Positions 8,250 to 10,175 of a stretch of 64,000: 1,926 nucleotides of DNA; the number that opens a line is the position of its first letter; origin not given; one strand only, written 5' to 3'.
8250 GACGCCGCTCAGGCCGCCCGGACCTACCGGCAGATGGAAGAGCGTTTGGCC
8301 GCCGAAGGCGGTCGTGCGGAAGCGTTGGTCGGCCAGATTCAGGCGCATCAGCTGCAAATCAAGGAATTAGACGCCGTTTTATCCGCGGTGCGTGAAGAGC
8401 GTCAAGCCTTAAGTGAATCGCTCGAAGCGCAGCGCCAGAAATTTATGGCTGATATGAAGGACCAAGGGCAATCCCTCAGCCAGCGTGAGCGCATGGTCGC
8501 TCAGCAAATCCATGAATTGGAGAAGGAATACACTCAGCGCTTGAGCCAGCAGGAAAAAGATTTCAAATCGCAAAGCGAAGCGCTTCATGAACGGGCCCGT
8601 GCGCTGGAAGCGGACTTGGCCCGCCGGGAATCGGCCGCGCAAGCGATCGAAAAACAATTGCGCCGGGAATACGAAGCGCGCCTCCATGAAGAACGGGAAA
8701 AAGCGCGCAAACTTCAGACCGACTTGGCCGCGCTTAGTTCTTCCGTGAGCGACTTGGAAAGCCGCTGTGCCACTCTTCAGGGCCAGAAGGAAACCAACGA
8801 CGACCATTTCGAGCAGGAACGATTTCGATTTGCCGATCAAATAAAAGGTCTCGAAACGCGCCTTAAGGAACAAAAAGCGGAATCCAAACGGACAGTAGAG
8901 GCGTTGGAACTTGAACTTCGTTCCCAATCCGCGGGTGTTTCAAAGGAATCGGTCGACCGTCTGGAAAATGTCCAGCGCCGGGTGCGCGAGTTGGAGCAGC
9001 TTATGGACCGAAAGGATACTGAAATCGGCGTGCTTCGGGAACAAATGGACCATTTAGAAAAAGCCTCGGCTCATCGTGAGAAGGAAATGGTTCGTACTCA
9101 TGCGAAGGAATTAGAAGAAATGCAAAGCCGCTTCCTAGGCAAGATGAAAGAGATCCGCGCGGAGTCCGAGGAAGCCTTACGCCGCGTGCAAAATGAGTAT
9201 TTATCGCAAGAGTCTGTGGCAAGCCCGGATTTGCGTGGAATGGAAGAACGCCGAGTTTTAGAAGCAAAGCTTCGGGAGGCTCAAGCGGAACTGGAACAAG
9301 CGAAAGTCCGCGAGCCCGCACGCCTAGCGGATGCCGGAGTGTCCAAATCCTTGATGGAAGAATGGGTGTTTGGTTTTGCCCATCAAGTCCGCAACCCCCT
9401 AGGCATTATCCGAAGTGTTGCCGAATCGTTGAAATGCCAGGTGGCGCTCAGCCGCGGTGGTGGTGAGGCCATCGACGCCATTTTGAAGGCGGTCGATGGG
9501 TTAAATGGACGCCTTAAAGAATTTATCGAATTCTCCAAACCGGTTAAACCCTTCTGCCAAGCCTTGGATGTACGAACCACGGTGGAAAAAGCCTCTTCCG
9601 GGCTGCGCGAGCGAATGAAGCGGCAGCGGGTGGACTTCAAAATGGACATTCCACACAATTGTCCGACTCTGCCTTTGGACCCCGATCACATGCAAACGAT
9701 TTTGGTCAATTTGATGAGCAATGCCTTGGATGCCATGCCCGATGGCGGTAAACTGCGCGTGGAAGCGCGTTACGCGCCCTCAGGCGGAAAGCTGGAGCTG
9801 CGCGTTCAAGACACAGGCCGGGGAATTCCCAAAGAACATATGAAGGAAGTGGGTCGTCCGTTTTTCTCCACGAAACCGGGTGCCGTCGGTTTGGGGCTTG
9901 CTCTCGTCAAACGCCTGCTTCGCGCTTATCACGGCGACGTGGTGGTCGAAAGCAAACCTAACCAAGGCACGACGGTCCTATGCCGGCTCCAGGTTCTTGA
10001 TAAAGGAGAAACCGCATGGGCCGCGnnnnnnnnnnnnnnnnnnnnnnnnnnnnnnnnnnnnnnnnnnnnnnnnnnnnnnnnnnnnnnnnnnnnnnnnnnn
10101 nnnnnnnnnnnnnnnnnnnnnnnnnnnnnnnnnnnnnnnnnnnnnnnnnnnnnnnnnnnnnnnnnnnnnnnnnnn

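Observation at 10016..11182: Response regulator whose output domain appears to sit on the far side of a membrane helix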

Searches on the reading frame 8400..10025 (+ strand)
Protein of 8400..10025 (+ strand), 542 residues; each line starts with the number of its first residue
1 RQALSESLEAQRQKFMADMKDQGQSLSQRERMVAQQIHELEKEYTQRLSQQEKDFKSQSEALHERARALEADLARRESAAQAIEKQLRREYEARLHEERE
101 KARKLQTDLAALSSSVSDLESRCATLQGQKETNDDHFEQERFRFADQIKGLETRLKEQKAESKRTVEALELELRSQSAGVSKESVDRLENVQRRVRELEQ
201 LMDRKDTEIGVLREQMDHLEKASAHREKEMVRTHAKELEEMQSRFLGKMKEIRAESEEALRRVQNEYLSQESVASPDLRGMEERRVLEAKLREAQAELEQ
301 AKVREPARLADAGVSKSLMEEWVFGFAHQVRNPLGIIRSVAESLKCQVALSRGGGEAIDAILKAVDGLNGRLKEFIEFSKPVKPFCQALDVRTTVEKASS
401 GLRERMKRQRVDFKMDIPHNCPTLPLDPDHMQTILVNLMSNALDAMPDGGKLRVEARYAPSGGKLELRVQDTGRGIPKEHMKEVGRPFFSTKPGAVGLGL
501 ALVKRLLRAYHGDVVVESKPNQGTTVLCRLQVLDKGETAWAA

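Call 21: search_protein_families(library=pfam, proteins=[window:8400-10025:+], max_evalue=0.01)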
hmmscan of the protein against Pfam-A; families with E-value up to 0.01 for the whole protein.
window:8400-10025:+ (542 aa): 4 families
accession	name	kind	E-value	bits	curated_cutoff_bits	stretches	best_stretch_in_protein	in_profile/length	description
PF02518.31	HATPase_c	-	9.6e-25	87.6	26.4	1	427-531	2-108/111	Histidine kinase-, DNA gyrase B-, and HSP90-like ATPase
PF00512.31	HisKA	-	2.4e-05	24.8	26.9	1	326-380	9-62/66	His Kinase A (phospho-acceptor) domain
PF13581.12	HATPase_c_2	-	6.3e-05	23.4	27.4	1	440-510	41-112/127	Histidine kinase-like ATPase domain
PF10090.15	HPTransfase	-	0.0067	16.6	22.9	0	434-474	35-73/123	Histidine phosphotransferase C-terminal domain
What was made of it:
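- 9375..9539 (+): HisKA (DHp) phospho-acceptor domain of the kinase; the H-box reads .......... Pfam HisKA E=2.4e-5, 24.8 bits, just under the 26.9-bit cut-off, at residues 326-380 of window:8400-10025 (call 21).
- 9678..9992 (+): HATPase_c catalytic domain of the kinase. Pfam HATPase_c E=9.6e-25 at residues 427-531 of window:8400-10025 (call 21).
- The kinase has HATPase_c at E=1e-24 and a HisKA match just under the Pfam cut-off (E=2.4e-5; call 21).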
